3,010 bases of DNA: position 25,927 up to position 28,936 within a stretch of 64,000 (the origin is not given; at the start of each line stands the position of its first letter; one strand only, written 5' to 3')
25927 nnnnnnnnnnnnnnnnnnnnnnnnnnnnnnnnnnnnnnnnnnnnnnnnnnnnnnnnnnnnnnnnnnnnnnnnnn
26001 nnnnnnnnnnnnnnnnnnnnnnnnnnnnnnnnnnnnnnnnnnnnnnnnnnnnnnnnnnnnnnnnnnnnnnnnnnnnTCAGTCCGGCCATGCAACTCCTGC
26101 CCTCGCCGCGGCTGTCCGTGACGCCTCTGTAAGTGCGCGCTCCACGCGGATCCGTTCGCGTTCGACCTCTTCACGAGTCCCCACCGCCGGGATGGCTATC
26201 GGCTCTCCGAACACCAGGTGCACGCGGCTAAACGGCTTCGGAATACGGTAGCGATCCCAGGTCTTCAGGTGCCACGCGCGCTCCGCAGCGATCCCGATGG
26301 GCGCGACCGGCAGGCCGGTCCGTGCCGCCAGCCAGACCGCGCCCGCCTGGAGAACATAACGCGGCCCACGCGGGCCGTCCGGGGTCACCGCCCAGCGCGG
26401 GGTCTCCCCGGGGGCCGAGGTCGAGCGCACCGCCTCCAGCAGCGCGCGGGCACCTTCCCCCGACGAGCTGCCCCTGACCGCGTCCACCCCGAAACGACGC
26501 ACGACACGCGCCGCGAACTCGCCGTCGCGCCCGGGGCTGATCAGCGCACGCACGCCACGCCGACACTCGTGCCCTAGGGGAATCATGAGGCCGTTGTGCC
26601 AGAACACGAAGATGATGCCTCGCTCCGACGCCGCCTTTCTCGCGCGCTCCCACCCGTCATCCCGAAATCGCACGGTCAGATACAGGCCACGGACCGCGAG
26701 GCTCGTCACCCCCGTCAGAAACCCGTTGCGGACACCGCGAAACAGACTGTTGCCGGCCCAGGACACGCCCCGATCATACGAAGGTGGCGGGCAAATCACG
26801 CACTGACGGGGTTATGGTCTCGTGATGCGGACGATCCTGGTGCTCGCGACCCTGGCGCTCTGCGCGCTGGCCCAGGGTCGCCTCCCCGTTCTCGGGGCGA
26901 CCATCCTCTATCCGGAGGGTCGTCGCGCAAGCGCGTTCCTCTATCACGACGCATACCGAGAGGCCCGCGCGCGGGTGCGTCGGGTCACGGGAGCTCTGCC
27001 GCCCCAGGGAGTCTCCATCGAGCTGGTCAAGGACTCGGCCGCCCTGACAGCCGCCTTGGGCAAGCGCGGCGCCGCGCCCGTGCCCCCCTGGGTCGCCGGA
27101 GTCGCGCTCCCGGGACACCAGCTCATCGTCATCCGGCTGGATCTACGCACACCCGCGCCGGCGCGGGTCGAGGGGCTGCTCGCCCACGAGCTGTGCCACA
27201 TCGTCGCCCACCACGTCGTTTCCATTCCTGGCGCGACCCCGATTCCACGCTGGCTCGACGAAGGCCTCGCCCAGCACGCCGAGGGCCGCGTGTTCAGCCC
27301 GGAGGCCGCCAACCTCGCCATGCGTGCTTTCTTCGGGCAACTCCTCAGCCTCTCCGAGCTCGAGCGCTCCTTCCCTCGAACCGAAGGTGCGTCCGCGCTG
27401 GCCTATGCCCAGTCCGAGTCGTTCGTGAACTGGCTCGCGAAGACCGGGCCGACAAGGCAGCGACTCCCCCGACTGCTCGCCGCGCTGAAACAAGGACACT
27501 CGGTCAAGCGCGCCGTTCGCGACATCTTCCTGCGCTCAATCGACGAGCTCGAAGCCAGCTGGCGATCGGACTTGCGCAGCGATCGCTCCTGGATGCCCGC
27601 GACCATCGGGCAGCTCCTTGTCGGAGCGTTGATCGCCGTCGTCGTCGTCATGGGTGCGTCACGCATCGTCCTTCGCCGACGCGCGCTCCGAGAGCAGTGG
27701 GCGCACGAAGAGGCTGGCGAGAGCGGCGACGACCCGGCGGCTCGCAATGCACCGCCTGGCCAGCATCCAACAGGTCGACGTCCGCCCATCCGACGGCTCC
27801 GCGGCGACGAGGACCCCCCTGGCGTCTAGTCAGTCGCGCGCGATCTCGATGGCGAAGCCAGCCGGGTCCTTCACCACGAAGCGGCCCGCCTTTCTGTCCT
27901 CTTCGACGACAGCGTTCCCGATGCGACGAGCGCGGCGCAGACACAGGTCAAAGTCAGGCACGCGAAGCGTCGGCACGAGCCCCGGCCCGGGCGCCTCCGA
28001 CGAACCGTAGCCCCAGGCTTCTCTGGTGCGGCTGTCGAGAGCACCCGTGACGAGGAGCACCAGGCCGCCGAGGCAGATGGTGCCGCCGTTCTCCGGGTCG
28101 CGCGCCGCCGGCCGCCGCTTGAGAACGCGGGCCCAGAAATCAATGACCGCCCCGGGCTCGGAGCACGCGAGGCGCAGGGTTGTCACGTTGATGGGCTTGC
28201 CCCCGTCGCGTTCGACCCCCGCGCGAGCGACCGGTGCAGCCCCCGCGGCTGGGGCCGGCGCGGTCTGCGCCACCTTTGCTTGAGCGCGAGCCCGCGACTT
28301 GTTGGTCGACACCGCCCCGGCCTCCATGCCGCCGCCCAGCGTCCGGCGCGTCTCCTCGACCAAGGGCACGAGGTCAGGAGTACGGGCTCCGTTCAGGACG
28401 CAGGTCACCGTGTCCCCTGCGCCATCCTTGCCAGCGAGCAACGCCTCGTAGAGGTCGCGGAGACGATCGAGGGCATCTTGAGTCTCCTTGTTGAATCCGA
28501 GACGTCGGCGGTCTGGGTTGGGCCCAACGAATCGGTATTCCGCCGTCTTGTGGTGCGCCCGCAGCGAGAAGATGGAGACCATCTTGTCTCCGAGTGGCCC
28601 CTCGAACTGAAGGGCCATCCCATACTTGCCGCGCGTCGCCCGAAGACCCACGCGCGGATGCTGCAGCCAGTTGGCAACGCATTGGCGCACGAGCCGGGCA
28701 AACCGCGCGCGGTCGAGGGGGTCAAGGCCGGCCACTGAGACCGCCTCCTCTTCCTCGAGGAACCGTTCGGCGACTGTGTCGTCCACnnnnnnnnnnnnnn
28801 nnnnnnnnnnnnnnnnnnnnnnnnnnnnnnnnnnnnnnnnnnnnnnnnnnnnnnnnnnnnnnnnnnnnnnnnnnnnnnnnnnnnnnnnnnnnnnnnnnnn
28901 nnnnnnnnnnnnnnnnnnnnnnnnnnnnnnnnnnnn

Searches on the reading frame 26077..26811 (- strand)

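Call 10: search_protein_families(library=ncbifam, proteins=[window:26077-26799:-], max_evalue=0.00001)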
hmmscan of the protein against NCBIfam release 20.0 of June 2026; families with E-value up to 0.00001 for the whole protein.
window:26077-26799:- (240 aa): 0 families

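Call 52: search_protein_families(library=pfam, proteins=[window:26077-26811:-], max_evalue=0.0001)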
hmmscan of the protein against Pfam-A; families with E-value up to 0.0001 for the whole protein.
window:26077-26811:- (244 aa): 1 family
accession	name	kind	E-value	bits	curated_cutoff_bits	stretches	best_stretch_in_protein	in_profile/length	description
PF04028.18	DUF374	-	1.3e-19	69.9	26.8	1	84-151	5-69/69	Domain of unknown function (DUF374)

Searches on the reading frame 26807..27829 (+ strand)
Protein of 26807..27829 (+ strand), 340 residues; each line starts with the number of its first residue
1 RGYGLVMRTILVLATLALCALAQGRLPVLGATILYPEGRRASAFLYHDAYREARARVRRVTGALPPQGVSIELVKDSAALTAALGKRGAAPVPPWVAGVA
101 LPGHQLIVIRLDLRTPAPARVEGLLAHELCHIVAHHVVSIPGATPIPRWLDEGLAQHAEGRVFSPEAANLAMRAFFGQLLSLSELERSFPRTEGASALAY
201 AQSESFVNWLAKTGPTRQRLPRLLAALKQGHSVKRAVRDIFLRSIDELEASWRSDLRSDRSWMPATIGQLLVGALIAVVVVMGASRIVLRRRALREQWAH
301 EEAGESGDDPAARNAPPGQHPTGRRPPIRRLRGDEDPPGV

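Call 52: search_protein_families(library=pfam, proteins=[window:26807-27829:+], max_evalue=0.0001)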
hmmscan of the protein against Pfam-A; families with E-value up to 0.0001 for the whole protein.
window:26807-27829:+ (340 aa): 1 family
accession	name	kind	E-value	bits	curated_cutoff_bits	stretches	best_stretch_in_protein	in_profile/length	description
PF13485.12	Peptidase_MA_2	-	2.3e-20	73.7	32.4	1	52-256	4-199/201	Peptidase MA superfamily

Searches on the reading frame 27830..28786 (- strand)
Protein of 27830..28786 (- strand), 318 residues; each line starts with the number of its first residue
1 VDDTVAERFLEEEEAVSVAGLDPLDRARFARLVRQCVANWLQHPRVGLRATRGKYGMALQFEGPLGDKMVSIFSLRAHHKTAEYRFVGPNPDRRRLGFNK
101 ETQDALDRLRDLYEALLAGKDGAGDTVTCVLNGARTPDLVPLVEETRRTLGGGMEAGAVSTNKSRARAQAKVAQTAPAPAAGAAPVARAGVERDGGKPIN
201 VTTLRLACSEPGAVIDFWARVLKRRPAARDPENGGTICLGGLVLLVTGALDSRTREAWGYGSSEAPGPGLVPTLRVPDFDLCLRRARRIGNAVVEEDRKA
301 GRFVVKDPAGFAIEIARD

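Call 52: search_protein_families(library=pfam, proteins=[window:27830-28786:-], max_evalue=0.0001)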
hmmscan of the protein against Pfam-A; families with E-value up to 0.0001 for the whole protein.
window:27830-28786:- (318 aa): 1 family
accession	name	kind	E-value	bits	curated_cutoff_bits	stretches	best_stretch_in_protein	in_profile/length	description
PF18029.7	Glyoxalase_6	-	2.4e-05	25.3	23.6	0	206-314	4-104/106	Glyoxalase-like domain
